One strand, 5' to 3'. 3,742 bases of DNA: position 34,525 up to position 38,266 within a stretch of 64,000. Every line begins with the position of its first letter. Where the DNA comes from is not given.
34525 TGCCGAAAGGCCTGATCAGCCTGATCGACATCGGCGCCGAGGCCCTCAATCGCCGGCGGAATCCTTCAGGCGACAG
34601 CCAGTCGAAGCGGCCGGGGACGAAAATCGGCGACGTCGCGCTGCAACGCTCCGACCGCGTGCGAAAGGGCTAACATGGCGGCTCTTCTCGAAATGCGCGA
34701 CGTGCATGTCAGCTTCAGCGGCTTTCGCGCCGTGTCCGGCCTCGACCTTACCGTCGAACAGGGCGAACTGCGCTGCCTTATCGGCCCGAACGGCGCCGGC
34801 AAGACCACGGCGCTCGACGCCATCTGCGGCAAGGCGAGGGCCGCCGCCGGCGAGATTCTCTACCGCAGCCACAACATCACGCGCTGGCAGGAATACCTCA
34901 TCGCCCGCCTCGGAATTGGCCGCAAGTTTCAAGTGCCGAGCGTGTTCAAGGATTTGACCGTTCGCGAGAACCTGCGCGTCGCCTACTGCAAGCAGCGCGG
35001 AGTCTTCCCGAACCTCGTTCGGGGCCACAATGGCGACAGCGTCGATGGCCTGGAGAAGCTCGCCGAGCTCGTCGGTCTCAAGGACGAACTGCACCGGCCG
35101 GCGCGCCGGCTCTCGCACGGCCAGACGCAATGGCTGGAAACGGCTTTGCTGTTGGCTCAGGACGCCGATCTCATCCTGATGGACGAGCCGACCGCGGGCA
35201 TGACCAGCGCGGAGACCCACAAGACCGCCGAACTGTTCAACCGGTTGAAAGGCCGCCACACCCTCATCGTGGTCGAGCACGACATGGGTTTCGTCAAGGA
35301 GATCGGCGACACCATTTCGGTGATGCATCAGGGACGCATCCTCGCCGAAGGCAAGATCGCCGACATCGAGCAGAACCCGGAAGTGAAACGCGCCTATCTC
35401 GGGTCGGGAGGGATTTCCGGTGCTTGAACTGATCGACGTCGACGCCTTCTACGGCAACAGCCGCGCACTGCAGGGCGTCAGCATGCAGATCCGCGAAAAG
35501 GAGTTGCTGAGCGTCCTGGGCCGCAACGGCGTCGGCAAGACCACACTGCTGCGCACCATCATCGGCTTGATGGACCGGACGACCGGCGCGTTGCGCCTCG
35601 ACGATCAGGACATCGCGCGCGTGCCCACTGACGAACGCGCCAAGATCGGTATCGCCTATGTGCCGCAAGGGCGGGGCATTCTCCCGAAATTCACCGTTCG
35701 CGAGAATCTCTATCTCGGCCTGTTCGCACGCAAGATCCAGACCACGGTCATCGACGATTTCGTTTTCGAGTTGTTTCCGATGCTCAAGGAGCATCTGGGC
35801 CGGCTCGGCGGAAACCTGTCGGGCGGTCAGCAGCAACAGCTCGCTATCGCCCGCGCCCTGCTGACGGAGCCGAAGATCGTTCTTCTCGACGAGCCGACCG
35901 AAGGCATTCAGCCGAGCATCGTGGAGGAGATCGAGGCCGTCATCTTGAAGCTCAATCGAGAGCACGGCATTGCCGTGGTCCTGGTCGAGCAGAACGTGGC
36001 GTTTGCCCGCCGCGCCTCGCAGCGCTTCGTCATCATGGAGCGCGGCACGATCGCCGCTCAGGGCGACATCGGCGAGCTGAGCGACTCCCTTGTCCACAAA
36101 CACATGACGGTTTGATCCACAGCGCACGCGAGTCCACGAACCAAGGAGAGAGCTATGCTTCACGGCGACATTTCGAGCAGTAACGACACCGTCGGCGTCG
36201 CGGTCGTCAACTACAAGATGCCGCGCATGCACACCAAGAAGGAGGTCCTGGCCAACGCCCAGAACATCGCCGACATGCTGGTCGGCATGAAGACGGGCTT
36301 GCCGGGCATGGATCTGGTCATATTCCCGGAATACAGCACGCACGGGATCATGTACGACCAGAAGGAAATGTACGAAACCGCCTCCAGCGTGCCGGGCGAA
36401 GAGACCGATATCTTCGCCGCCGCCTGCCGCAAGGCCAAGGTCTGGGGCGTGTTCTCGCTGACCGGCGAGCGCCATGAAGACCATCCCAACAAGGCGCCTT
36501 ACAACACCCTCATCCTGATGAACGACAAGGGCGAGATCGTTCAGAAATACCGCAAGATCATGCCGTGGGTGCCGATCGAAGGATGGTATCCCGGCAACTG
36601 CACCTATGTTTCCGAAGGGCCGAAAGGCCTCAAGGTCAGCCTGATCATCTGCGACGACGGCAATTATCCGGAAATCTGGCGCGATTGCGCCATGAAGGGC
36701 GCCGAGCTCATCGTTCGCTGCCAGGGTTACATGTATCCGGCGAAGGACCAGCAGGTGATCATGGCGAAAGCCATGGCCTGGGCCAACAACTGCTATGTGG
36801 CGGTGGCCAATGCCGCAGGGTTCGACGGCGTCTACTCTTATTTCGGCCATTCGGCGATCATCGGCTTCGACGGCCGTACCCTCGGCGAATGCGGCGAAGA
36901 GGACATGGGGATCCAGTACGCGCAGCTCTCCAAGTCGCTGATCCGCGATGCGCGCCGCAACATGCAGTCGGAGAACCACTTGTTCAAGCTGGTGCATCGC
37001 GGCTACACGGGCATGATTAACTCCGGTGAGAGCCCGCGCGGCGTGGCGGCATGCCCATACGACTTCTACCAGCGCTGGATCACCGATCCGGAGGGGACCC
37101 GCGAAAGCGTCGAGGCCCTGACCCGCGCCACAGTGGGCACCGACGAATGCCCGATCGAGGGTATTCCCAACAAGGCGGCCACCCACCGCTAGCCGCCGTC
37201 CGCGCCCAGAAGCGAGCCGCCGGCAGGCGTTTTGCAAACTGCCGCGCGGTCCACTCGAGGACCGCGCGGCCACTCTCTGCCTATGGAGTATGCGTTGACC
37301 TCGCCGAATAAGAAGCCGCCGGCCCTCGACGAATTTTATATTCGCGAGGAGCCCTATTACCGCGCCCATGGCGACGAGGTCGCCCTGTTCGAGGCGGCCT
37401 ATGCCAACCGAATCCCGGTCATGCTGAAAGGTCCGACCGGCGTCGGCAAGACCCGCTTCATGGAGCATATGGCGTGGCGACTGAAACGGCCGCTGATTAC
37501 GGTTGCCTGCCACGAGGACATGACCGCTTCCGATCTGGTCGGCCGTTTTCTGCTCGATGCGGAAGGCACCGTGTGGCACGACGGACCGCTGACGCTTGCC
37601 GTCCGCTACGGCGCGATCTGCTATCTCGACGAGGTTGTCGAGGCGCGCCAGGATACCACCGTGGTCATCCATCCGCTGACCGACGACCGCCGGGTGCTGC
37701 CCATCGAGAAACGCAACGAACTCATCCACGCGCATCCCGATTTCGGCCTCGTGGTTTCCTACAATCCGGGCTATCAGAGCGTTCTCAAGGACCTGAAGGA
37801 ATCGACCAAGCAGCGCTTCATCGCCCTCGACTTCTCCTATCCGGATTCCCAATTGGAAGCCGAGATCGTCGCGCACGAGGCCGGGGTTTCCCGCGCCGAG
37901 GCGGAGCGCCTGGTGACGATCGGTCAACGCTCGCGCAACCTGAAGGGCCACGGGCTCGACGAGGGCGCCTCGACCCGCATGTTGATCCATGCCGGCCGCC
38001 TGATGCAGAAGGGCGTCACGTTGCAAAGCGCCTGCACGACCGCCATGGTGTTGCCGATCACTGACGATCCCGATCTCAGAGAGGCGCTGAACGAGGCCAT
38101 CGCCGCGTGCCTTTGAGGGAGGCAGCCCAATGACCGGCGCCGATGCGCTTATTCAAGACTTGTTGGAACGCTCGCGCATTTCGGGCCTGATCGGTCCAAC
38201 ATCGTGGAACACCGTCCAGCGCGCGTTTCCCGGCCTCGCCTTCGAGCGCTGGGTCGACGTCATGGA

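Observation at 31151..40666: Two matching ANTAR dual-hairpin/terminator switches define an AmiR regulon with non-canonical loops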

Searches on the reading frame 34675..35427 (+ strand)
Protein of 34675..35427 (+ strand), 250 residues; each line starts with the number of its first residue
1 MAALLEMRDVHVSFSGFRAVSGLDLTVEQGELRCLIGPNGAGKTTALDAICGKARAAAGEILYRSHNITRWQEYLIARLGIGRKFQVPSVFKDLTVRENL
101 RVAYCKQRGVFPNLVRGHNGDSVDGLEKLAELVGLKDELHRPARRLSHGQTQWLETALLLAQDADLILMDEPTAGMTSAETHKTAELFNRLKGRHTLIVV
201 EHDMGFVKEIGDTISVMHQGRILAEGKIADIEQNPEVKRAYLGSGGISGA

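Call 60: search_protein_families(library=pfam, proteins=[window:34675-35427:+])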
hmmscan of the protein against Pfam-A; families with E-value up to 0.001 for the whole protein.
window:34675-35427:+ (250 aa): 8 families
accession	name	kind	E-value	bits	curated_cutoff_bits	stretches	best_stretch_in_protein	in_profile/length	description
PF00005.33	ABC_tran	-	8.3e-28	98.1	25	1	21-174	2-137/137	ABC transporter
PF13304.12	AAA_21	-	6.3e-08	33.5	27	0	34-50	3-19/304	AAA domain, putative AbiEii toxin, Type IV TA system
PF02463.25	SMC_N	-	2.7e-07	30.7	40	1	15-218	8-213/220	RecF/RecN/SMC N terminal domain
PF12399.14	BCA_ABC_TP_C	-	7e-06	26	25.5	1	221-245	1-25/27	Branched-chain amino acid ATP-binding cassette transporter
PF13476.12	AAA_23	-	1.5e-05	26.1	27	1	13-51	3-40/201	AAA domain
PF25199.1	nSTAND_NTPase5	-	2.5e-05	24.5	34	0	28-70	39-82/145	Novel STAND NTPase 5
PF13604.12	AAA_30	-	0.00031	21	27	0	28-63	16-51/191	AAA domain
PF13555.12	AAA_29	-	0.00054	20.1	27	0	27-50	19-42/61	P-loop containing region of AAA domain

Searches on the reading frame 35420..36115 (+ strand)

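Call 60: search_protein_families(library=pfam, proteins=[window:35420-36115:+])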
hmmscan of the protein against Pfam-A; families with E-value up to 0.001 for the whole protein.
window:35420-36115:+ (231 aa): 2 families
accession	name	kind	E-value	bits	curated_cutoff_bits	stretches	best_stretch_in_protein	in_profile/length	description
PF00005.33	ABC_tran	-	8.4e-33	114.3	25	1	17-160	1-136/137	ABC transporter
PF13304.12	AAA_21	-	3.4e-07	31.1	27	0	132-181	237-288/304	AAA domain, putative AbiEii toxin, Type IV TA system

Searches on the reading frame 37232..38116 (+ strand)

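Call 5: search_protein_families(library=pfam, proteins=[window:37232-38116:+])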
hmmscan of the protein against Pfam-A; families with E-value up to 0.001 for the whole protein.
window:37232-38116:+ (294 aa): 4 families
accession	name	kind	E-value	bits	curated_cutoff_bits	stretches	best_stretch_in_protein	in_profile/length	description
PF08406.16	CbbQ_C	-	1.1e-32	112.4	20.6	1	209-292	1-84/85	CbbQ/NirQ/NorQ C-terminal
PF07728.20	AAA_5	-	1.4e-32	113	22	1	62-196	1-139/139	AAA domain (dynein-related subfamily)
PF12774.13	AAA_6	-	1.3e-05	24.8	25.2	0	56-102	28-74/327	Hydrolytic ATP binding site of dynein motor region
PF07726.17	AAA_3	-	0.00097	19.5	27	0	63-197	2-130/131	ATPase family associated with various cellular activities (AAA)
